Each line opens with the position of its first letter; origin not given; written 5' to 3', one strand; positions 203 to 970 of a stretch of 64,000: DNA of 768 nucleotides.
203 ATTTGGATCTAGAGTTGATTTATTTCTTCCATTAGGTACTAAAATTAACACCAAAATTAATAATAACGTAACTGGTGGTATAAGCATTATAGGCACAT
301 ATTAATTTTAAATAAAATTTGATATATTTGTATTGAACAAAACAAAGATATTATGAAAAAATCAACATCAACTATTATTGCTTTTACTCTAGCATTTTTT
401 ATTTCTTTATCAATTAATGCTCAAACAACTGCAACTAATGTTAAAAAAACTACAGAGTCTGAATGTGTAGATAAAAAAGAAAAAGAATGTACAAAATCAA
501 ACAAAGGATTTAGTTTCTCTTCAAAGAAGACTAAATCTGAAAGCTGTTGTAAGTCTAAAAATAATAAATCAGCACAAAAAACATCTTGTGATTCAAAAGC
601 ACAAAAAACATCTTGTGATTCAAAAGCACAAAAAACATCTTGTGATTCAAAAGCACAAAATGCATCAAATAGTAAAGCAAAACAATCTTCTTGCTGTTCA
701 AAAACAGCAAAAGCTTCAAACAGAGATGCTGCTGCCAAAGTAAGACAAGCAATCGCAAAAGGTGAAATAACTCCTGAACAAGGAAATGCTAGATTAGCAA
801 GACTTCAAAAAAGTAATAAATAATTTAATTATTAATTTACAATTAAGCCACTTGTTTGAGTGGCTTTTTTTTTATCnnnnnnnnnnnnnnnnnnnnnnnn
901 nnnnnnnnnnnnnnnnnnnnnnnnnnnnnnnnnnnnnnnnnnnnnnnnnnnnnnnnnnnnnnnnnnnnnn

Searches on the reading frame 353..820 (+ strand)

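Call 17: search_protein_families(library=ncbifam, proteins=[window:353-820:+], max_evalue=10)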
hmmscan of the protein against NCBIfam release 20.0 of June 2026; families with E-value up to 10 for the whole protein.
window:353-820:+ (156 aa): 13 families
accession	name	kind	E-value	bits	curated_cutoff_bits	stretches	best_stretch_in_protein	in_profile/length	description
NF041742.1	WGxxGxxG_fam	subfamily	0.24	12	35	1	1-38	1-39/69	WGxxGxxG family protein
NF047351.1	lipase_YSIRK_Sa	exception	0.75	8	650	1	6-128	16-136/704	YSIRK-targeted triacylglycerol lipase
TIGR01347.1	sucB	equivalog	1.1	8.4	378.65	1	21-148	79-201/404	dihydrolipoyllysine-residue succinyltransferase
TIGR04420.1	Sec_Non_Glob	hypoth_equivalog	1.6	8.4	90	1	5-132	5-134/243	SRP-less Sec system protein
TIGR00926.1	2A1704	subfamily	1.8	6.9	821.6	1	7-147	345-485/671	oligopeptide:H+ symporter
NF043060.1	MAP_0585_fam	equivalog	2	8.3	170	1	16-124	10-117/319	MAP_0585 family protein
NF004309.0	PRK05704.1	equivalog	2.5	7.4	449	1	27-146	88-203/408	2-oxoglutarate dehydrogenase complex dihydrolipoyllysine-residue succinyltransferase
NF033849.1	ser_rich_anae_1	subfamily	3.4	4.8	650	1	19-122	253-356/1163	serine-rich protein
NF004561.0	PRK05901.1-3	equivalog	4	6.4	582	1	26-128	55-157/537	RNA polymerase sigma factor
NF002899.0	PRK03449.1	equivalog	5.5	6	276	1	39-124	270-353/359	membrane protein insertase YidC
NF005423.0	PRK07003.1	equivalog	7.1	4.9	1260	1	25-132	412-520/831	DNA polymerase III subunit gamma/tau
NF033647.1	adhesin_LEA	equivalog_domain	9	5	200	1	22-135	67-178/656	LEA family epithelial adhesin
NF053801.1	OM_Bd0486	exception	9.7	5.2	370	0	31-127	27-114/356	Bd0486 family outer membrane beta-barrel protein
